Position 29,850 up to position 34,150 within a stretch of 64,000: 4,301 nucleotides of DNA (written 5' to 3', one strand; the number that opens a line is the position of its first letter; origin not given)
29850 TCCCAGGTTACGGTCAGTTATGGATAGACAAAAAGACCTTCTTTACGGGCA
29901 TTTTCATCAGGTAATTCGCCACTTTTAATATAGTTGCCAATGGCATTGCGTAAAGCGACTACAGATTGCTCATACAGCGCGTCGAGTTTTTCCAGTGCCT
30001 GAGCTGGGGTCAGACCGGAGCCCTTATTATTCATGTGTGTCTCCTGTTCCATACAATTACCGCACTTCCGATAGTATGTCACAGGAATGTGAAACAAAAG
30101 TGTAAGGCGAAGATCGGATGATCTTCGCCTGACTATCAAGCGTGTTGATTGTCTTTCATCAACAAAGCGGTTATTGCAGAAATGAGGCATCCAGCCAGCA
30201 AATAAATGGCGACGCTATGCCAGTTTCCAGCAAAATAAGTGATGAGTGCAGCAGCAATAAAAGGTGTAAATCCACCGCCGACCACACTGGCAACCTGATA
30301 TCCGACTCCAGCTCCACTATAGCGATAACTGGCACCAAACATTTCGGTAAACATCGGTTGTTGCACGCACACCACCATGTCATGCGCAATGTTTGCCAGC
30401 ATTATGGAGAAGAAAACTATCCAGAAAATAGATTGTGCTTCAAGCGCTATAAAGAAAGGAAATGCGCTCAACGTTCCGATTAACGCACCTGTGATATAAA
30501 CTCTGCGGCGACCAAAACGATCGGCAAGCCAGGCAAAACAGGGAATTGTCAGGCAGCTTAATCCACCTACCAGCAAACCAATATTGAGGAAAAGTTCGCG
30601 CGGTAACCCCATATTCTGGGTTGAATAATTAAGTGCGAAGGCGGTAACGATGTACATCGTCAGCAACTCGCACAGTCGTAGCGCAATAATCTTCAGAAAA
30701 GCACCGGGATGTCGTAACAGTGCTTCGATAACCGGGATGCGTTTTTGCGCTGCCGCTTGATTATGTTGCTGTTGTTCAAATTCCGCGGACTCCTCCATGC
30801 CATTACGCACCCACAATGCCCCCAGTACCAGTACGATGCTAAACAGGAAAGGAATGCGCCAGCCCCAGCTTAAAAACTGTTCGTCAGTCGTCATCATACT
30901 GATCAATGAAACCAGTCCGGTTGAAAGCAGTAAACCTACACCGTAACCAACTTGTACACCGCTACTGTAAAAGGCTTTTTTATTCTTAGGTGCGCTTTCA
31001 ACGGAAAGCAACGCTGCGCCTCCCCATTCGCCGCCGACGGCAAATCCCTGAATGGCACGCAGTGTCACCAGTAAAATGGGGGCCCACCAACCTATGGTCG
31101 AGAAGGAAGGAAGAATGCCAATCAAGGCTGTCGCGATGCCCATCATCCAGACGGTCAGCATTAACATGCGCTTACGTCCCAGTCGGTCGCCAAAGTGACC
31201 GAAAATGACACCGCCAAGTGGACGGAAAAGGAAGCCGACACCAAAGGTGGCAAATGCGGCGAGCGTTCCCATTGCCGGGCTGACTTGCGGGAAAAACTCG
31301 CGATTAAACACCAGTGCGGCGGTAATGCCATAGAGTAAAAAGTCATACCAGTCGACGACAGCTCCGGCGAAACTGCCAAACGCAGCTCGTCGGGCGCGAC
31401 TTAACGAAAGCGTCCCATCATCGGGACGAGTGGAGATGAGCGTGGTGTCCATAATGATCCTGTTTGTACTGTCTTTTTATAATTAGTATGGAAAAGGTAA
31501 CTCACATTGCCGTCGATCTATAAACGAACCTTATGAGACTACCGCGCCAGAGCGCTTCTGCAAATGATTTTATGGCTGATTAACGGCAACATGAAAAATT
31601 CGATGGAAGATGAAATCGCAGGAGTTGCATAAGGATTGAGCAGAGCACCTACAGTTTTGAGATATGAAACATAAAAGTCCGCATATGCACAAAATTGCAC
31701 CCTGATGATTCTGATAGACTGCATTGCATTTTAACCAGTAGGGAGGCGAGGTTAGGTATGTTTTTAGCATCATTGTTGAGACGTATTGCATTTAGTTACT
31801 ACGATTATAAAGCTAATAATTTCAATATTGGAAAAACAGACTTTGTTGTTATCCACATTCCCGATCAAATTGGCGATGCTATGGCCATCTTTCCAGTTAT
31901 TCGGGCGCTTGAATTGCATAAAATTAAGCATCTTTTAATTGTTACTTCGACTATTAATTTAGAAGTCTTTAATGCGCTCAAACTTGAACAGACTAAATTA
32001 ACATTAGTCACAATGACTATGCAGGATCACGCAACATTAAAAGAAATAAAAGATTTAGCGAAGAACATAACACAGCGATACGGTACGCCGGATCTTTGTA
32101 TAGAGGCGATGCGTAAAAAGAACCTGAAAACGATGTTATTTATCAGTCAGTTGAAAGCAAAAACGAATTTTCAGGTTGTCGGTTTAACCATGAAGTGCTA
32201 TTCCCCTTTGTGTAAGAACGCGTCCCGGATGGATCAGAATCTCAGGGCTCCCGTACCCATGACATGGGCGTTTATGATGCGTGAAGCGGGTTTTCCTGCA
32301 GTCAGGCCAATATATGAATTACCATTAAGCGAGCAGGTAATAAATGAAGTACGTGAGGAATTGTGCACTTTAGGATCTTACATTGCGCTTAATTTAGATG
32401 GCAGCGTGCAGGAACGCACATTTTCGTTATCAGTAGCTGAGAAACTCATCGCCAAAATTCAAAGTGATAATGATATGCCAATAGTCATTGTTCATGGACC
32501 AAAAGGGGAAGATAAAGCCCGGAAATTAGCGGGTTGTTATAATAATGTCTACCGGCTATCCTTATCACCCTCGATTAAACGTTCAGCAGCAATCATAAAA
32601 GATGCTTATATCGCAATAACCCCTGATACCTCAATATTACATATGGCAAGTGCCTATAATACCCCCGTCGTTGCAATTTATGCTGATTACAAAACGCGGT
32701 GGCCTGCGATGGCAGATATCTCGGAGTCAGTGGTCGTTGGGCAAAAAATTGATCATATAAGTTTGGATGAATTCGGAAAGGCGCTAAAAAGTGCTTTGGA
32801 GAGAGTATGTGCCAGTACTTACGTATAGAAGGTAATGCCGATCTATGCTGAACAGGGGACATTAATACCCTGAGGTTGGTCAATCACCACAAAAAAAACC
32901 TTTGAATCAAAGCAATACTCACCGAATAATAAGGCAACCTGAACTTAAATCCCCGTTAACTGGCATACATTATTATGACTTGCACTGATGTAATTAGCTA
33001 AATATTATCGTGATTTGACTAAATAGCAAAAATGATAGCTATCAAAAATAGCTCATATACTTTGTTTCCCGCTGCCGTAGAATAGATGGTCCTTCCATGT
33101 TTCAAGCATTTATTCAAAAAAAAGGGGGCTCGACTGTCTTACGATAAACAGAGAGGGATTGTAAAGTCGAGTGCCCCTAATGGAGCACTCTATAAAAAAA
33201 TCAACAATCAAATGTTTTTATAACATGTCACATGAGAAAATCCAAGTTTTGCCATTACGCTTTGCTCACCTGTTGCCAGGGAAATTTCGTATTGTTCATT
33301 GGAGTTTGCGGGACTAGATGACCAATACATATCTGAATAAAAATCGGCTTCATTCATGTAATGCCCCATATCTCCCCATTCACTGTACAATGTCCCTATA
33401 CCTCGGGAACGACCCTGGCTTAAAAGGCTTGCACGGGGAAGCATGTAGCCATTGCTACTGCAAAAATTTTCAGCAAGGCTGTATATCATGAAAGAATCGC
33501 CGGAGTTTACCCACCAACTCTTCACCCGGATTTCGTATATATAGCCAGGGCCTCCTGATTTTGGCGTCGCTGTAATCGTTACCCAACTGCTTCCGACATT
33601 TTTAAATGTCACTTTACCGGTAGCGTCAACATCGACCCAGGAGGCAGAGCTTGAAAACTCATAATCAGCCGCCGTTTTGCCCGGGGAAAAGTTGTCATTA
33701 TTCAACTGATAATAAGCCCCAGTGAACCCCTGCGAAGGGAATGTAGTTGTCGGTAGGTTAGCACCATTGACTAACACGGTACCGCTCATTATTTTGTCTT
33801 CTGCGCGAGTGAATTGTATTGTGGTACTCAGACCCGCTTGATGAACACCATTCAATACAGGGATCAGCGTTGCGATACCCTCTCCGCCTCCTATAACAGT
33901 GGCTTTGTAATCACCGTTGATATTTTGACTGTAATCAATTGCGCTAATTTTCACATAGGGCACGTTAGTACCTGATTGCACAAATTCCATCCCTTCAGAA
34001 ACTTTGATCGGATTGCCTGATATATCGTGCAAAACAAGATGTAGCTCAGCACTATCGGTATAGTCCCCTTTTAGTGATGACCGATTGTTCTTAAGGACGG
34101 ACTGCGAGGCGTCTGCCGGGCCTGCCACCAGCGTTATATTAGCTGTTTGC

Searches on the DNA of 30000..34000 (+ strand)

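Call 12: search_dna_similar(query=window:30000-34000:+, collection=ecoli_genomes, mode=near, max_rows=8)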
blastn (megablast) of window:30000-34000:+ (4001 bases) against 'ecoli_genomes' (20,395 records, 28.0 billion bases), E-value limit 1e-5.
Records with a match: 5401; places in all: 5444; records where one place covers at least 80% of the query: 4971.
Genomes with a match: 5400 of 5426; with a place that covers at least 80% of the query: 4971. Places per genome that has any: lowest 1, median 1, highest 2. On chromosomes: 5441 places; on plasmids: 3.
Best place of each record, by identity: >=99% 2; 95-99% 240; 90-95% 5004; 80-90% 155.
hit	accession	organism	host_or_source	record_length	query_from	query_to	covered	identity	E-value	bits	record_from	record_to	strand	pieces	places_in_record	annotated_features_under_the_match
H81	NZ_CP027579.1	Escherichia coli strain 2013C-4282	Homo sapiens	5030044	1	4001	100%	100.0%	0e+0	7389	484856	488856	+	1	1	shiA: shikimate transporter | glycosyltransferase family 9 protein | Ig-like domain-containing protein | amn: AMP nucleosidase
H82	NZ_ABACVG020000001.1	Escherichia coli strain 2020CK-00188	Homo sapiens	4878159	1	4001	100%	100.0%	0e+0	7389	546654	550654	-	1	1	shiA: shikimate transporter | glycosyltransferase family 9 protein | Ig-like domain-containing protein | amn: AMP nucleosidase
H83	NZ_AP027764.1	Escherichia coli strain 2017-02-2CC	Homo sapiens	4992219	1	4001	100%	98.6%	0e+0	7071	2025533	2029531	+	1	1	shiA: shikimate transporter | glycosyltransferase family 9 protein | Ig-like domain-containing protein | amn: AMP nucleosidase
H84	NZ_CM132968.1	Escherichia coli strain 167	Homo sapiens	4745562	1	4001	100%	97.8%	0e+0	6896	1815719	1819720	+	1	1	shiA: shikimate transporter | glycosyltransferase family 9 protein | Ig-like domain-containing protein | amn: AMP nucleosidase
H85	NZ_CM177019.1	Escherichia coli strain RMDEC465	Homo sapiens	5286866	1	4001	100%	97.6%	0e+0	6863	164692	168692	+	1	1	shiA: shikimate transporter | glycosyltransferase family 9 protein | Ig-like domain-containing protein | amn: AMP nucleosidase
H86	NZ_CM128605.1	Escherichia coli strain E200086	Homo sapiens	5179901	1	4001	100%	97.6%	0e+0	6861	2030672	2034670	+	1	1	shiA: shikimate transporter | glycosyltransferase family 9 protein | Ig-like domain-containing protein | amn: AMP nucleosidase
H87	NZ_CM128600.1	Escherichia coli strain E400634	Homo sapiens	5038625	1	4001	100%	97.6%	0e+0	6861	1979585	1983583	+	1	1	shiA: shikimate transporter | glycosyltransferase family 9 protein | Ig-like domain-containing protein | amn: AMP nucleosidase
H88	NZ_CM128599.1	Escherichia coli strain E500002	Homo sapiens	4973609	1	4001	100%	97.6%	0e+0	6861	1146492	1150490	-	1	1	shiA: shikimate transporter | glycosyltransferase family 9 protein | Ig-like domain-containing protein | amn: AMP nucleosidase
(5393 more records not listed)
